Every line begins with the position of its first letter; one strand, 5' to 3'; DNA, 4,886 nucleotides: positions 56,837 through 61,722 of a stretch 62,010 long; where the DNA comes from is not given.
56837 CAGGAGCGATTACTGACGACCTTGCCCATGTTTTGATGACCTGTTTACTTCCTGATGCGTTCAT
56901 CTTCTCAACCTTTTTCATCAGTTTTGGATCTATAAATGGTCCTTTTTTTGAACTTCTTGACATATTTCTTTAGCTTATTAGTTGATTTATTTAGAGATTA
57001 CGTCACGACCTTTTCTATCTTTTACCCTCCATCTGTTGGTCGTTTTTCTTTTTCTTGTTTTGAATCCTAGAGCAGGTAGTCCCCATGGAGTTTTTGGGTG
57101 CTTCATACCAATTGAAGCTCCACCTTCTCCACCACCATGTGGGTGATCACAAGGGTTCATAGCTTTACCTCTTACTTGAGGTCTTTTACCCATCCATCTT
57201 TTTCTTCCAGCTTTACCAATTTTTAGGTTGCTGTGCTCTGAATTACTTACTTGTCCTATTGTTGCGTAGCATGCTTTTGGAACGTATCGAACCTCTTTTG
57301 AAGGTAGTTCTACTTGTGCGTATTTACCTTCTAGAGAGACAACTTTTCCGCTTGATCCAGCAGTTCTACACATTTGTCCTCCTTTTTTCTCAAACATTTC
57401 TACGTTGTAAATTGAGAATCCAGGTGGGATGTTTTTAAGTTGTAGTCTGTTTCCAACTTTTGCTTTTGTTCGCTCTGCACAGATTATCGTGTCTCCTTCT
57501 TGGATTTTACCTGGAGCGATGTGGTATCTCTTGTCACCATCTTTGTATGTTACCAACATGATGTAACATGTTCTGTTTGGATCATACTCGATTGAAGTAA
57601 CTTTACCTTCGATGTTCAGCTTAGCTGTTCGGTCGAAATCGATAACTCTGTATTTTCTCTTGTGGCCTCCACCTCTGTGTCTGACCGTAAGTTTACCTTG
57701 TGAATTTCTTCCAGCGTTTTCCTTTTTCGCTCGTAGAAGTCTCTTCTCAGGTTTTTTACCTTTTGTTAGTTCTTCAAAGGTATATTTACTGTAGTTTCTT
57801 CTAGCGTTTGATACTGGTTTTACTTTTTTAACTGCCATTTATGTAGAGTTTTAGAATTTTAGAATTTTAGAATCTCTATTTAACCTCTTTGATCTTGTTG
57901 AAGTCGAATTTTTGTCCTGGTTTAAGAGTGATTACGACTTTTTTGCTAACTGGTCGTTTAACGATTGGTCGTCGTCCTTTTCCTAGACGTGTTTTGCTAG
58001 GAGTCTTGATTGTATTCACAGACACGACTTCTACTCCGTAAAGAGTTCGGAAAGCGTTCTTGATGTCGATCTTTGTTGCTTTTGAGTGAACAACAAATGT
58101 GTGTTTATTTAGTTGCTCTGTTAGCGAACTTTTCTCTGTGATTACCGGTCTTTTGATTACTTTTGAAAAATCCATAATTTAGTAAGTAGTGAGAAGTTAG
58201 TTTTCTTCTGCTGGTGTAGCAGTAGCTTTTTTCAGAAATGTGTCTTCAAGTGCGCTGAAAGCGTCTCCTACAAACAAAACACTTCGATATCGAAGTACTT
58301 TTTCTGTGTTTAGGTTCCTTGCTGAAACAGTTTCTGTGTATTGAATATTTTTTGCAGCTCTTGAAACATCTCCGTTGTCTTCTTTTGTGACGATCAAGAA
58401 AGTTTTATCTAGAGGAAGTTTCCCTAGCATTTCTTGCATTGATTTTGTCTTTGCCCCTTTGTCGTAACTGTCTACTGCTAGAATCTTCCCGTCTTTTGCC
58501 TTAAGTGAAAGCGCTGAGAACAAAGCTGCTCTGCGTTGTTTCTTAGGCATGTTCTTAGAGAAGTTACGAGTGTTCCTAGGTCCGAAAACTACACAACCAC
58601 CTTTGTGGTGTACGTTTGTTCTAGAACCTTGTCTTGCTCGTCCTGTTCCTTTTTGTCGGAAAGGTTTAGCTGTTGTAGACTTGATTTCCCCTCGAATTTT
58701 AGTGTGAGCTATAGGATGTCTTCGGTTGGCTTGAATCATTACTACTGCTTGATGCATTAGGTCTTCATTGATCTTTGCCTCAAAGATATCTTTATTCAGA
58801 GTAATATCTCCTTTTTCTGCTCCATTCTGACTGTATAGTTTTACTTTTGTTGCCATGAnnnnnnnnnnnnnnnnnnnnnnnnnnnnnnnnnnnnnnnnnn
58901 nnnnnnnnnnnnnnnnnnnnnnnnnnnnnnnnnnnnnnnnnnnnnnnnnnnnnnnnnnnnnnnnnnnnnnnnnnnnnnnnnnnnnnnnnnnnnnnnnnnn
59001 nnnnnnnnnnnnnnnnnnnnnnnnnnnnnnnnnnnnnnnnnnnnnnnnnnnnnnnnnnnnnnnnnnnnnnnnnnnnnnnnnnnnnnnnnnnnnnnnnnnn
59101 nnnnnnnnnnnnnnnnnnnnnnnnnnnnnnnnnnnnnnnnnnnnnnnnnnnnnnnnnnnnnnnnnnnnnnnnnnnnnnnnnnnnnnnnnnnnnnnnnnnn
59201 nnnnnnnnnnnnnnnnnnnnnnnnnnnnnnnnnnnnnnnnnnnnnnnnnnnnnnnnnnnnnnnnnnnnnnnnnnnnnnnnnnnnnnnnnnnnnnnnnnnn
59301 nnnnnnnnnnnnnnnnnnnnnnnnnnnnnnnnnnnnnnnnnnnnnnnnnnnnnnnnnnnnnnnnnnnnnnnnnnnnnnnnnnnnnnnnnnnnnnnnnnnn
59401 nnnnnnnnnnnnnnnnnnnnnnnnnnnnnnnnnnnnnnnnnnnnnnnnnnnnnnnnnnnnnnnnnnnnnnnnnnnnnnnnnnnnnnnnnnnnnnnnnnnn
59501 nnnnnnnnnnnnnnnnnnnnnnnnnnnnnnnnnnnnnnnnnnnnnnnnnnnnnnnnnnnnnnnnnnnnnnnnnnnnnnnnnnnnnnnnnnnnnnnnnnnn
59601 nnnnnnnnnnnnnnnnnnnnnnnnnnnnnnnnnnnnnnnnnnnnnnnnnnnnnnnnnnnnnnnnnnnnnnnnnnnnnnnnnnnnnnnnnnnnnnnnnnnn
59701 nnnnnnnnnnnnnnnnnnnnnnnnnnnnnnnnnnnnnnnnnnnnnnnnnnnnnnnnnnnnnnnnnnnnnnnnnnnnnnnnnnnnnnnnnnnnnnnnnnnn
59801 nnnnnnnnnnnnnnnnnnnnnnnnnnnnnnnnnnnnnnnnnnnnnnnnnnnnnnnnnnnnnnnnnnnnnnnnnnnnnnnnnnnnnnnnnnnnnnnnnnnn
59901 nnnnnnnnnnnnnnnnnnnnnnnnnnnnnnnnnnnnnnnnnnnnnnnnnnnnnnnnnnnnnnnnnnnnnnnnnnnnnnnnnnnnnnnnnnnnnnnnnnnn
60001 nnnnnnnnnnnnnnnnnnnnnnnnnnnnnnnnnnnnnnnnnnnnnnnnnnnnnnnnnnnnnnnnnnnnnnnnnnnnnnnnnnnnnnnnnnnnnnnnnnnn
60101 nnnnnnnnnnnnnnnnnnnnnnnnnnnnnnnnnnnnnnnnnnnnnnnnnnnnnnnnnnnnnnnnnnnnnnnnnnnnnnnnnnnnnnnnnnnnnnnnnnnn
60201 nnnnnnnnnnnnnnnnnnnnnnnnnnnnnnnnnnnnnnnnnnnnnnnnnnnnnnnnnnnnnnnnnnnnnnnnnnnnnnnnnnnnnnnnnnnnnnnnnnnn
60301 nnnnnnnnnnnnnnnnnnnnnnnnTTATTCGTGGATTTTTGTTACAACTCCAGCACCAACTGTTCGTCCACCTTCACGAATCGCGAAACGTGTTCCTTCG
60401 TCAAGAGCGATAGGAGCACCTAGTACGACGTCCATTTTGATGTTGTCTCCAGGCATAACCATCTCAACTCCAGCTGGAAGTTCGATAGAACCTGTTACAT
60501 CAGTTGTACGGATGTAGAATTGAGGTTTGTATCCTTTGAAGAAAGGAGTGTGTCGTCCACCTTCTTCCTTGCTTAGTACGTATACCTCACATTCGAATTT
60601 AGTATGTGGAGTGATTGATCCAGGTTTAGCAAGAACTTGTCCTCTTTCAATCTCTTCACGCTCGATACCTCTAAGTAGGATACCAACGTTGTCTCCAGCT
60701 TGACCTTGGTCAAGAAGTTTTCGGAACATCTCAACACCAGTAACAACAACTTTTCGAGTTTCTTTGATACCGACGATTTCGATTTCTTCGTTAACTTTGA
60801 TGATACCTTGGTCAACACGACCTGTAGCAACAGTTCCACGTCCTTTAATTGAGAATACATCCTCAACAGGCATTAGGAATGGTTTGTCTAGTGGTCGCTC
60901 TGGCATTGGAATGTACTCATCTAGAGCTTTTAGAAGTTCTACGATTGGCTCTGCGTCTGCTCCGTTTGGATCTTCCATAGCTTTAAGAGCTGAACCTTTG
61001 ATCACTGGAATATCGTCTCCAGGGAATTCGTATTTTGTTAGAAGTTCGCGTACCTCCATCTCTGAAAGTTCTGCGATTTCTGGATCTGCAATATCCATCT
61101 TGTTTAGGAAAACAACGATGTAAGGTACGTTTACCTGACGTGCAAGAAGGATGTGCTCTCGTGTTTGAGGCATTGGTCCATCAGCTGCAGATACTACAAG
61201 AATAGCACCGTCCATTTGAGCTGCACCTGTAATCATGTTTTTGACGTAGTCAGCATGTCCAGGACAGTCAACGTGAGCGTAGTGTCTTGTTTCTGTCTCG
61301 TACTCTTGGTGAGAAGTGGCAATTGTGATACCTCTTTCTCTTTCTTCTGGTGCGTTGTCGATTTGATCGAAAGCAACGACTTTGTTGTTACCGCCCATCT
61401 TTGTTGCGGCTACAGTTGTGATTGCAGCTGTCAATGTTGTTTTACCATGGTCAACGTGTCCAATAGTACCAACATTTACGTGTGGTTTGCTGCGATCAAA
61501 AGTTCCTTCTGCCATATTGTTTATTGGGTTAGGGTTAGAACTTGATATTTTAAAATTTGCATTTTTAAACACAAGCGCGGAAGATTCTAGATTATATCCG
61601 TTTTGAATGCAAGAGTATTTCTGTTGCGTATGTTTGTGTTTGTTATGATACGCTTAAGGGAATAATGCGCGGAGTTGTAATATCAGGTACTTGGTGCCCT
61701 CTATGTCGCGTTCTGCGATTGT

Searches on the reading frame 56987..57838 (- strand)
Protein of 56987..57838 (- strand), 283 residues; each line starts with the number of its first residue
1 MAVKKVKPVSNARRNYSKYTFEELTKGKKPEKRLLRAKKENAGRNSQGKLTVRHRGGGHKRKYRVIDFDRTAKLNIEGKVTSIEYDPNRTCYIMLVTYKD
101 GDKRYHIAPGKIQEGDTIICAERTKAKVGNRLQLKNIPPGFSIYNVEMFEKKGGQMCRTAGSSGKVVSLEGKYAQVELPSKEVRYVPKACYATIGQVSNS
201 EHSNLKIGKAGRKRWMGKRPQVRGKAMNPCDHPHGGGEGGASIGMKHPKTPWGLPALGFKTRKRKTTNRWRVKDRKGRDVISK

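Call 26: search_protein_families(library=ncbifam, proteins=[window:56987-57838:-], max_evalue=0.001)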
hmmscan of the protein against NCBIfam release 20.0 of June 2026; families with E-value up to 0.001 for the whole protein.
window:56987-57838:- (283 aa): 2 families
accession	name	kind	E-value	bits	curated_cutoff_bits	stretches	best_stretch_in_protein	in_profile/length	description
TIGR01171.1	rplB_bact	equivalog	9.5e-113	376.1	174.5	1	3-276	1-274/275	50S ribosomal protein L2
NF007180.0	PRK09612.1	equivalog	5.5e-40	137.4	265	1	46-238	9-206/238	50S ribosomal protein L2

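Call 35: list_cluster_members(proteins=[window:56987-57838:-, window:44329-45306:-, window:48786-50084:-, window:4081-5856:-, window:2634-4040:-, window:31248-31829:+, window:25545-27368:+, window:14591-15865:-])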
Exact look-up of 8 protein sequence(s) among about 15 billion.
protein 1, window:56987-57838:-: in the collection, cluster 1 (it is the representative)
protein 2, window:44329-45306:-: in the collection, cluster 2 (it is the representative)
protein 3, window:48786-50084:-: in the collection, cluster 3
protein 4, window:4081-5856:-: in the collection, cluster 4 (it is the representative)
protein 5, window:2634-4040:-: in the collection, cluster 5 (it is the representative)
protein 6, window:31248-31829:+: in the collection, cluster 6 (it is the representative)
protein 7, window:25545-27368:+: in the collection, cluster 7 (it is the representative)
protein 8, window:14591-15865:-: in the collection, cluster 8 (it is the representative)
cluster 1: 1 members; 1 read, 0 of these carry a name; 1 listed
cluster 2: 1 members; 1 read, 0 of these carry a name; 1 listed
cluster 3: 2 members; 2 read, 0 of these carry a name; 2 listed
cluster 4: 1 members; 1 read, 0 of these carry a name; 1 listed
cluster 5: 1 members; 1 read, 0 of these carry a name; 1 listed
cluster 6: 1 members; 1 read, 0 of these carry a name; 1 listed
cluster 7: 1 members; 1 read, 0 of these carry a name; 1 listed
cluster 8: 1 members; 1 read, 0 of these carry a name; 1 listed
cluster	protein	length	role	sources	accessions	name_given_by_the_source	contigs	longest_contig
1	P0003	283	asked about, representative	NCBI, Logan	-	-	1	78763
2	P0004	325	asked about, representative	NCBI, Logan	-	-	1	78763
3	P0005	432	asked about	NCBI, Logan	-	-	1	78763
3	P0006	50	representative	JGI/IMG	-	-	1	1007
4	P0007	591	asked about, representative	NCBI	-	-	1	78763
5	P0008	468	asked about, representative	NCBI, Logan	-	-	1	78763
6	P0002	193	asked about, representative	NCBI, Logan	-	-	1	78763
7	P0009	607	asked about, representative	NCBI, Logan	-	-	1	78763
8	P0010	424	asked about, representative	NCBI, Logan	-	-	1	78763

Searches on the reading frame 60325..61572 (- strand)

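Call 13: search_protein_families(library=pfam, proteins=[window:60325-61572:-], max_evalue=0.001)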
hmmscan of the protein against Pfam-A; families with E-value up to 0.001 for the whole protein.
window:60325-61572:- (415 aa): 4 families
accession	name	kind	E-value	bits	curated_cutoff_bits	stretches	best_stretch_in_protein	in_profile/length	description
PF00009.33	GTP_EFTU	-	2.1e-64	217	26.5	1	29-222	1-187/188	Elongation factor Tu GTP binding domain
PF03143.23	GTP_EFTU_D3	-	1.9e-39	134.7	27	1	319-413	1-105/106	Elongation factor Tu C-terminal domain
PF03144.31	GTP_EFTU_D2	-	8e-19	68.3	30.3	1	246-315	1-73/73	Elongation factor Tu domain 2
PF01926.29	MMR_HSR1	-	0.00054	20.5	21.9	0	34-155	2-111/113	50S ribosome-binding GTPase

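Call 26: search_protein_families(library=ncbifam, proteins=[window:60325-61572:-], max_evalue=0.001)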
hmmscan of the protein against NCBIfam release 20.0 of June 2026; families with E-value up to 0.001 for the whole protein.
window:60325-61572:- (415 aa): 35 families (the best 25 are shown)
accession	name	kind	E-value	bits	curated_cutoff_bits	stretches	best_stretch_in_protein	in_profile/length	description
NF009372.0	PRK12735.1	subfamily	3.6e-222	737.3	479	1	20-414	1-395/396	elongation factor Tu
NF000766.0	PRK00049.1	subfamily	3e-219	727.6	449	1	20-414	1-395/396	elongation factor Tu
TIGR00485.1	EF-Tu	equivalog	3.3e-216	717.5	522.4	1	20-414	1-393/394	elongation factor Tu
NF009373.0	PRK12736.1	subfamily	9.1e-215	712.8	452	1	20-414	1-393/394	elongation factor Tu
NF008969.0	PRK12317.1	subfamily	1.6e-75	254.3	502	1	27-363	3-352/426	elongation factor 1-alpha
TIGR00483.1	EF-1_alpha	equivalog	7.7e-63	212.4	540.1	1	27-364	3-361/427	translation elongation factor EF-1 subunit alpha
TIGR00475.1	selB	equivalog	8.3e-58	196.5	242.25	1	32-321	1-264/581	selenocysteine-specific translation elongation factor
TIGR03680.1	eif2g_arch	equivalog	2.1e-36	126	514.5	1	29-342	3-339/407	translation initiation factor IF-2 subunit gamma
NF003077.0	PRK04000.1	equivalog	1.9e-35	122.8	315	1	27-398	5-394/412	translation initiation factor IF-2 subunit gamma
TIGR01394.1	TypA_BipA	equivalog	2.5e-34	118.5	757.3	1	33-308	3-280/594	translational GTPase TypA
NF004035.0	PRK05506.1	subfamily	6.7e-29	100.6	715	1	59-333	66-340/632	bifunctional sulfate adenylyltransferase subunit 1/adenylylsulfate kinase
TIGR02034.1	CysN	subfamily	3.8e-28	98.7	336.1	1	71-335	55-318/406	sulfate adenylyltransferase, large subunit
NF003478.0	PRK05124.1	equivalog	2.6e-26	92.2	590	1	71-332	82-342/475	sulfate adenylyltransferase subunit CysN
NF007583.0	PRK10218.1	equivalog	2.3e-23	82.1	1260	1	33-277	7-251/607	ribosome-dependent GTPase TypA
NF012153.1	tet_protect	equivalog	3.1e-23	81.9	775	1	32-180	1-147/614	tetracycline resistance ribosomal protection protein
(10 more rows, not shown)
